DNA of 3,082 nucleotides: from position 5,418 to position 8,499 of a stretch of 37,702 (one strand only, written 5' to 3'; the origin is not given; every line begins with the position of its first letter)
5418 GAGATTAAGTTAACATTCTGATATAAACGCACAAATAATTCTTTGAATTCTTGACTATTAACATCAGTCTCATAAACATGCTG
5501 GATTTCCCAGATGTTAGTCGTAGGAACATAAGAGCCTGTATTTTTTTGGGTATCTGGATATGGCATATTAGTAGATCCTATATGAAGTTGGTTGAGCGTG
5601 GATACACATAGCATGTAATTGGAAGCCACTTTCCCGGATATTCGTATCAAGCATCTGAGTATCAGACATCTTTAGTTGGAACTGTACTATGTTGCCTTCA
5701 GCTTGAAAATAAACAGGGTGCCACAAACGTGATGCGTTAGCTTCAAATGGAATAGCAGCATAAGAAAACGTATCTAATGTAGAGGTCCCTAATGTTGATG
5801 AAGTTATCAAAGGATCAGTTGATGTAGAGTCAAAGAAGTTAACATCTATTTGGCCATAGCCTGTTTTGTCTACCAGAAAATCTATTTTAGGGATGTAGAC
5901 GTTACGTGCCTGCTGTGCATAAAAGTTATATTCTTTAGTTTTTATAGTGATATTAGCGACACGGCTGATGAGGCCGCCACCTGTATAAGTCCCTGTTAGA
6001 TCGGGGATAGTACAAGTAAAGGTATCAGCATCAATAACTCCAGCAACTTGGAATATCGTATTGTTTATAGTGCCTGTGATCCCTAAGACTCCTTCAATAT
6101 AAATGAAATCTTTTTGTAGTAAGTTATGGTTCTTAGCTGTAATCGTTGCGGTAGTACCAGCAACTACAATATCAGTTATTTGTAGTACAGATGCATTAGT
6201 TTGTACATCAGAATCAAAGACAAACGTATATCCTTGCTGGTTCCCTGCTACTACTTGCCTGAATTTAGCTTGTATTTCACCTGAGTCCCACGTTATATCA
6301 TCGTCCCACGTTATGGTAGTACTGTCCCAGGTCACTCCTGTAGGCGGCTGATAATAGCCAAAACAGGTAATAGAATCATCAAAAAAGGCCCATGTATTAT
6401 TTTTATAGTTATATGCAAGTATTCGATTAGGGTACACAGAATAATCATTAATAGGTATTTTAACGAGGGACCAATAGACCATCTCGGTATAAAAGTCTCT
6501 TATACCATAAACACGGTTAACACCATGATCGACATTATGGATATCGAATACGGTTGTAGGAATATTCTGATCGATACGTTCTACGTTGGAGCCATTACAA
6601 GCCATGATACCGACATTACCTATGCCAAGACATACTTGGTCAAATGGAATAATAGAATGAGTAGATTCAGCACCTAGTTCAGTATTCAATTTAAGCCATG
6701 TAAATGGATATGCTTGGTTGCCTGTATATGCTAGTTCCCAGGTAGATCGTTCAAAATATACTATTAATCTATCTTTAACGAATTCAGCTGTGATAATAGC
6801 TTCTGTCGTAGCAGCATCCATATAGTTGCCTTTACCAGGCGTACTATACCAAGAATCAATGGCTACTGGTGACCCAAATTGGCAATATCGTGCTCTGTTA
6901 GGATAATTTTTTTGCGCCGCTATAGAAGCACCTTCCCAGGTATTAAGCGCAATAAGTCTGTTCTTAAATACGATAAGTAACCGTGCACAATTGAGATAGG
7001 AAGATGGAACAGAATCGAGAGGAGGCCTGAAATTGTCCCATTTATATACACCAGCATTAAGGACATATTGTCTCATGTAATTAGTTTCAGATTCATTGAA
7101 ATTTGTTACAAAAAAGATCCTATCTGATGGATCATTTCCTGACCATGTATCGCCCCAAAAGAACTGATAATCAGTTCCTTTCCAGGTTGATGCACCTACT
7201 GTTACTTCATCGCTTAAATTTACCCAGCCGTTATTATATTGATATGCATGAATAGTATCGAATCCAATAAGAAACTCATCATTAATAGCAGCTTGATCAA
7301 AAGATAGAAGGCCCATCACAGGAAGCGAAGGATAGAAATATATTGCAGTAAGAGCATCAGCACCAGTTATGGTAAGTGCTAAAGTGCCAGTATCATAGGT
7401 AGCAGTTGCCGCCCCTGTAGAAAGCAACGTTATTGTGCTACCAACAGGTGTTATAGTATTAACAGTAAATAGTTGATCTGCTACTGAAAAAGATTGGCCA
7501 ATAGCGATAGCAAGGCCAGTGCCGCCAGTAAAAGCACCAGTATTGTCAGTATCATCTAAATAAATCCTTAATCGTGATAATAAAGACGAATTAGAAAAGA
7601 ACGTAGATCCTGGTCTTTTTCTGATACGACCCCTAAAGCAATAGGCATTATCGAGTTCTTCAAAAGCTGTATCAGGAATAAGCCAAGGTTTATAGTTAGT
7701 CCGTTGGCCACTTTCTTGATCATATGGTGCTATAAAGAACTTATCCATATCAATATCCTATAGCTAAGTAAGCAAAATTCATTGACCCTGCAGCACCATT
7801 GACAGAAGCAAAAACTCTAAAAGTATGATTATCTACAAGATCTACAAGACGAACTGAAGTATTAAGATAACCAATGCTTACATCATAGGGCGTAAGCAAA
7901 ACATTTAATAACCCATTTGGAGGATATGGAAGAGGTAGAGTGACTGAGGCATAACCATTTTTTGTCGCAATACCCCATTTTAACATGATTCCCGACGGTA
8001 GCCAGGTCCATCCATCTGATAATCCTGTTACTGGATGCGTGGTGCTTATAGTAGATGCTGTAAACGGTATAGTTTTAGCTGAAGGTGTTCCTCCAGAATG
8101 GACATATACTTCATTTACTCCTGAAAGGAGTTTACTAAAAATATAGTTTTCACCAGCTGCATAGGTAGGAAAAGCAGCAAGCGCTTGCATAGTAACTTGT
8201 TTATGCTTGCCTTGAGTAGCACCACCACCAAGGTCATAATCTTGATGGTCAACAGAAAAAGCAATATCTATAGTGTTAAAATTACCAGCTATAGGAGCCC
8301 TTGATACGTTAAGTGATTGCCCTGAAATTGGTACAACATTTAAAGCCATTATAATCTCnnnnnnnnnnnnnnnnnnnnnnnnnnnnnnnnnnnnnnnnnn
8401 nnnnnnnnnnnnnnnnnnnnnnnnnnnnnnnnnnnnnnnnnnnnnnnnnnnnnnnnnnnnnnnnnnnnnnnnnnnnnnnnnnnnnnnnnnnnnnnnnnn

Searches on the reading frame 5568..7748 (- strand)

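Call 11: search_protein_families(library=phrogs, proteins=[window:5568-7748:-], max_evalue=0.001)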
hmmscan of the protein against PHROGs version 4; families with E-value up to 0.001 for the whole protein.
window:5568-7748:- (726 aa): 0 families

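Call 54: search_protein_families(library=pfam, proteins=[window:5568-7748:-], max_evalue=0.01)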
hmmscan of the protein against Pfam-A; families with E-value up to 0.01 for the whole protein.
window:5568-7748:- (726 aa): 2 families
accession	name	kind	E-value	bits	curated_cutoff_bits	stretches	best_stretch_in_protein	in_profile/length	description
PF16190.11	E1_FCCH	-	0.00014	22.2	29.5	1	533-597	6-69/70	Ubiquitin-activating enzyme E1 FCCH domain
PF12195.14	End_beta_barrel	-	0.004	17.5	35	0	531-583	16-65/83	Beta barrel domain of bacteriophage endosialidase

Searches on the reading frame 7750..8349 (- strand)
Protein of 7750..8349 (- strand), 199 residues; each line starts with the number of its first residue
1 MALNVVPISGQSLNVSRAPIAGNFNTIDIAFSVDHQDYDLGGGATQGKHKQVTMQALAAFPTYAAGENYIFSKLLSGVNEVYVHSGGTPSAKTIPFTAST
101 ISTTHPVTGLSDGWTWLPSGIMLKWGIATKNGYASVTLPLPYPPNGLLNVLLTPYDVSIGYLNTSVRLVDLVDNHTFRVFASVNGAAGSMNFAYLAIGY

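Call 11: search_protein_families(library=phrogs, proteins=[window:7750-8349:-], max_evalue=0.001)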
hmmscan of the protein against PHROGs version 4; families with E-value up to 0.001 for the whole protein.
window:7750-8349:- (199 aa): 3 families
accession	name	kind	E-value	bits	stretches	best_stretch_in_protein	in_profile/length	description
phrog_1396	-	tail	8.8e-08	32.7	1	72-199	229-341/504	tail fiber protein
phrog_4209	-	tail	1e-07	32.3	1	73-199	279-406/406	tail fiber protein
phrog_2557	-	head and packaging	6.5e-06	26.1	1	111-199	442-533/534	virion structural protein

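Call 54: search_protein_families(library=pfam, proteins=[window:7750-8349:-], max_evalue=0.01)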
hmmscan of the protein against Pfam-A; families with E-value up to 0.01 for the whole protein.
window:7750-8349:- (199 aa): 1 family
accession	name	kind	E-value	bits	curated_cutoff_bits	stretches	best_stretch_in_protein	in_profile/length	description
PF21882.2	Gp53-like_C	-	6e-10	40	24.9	1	117-199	2-84/84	Putative tail fiber protein gp53-like, C-terminal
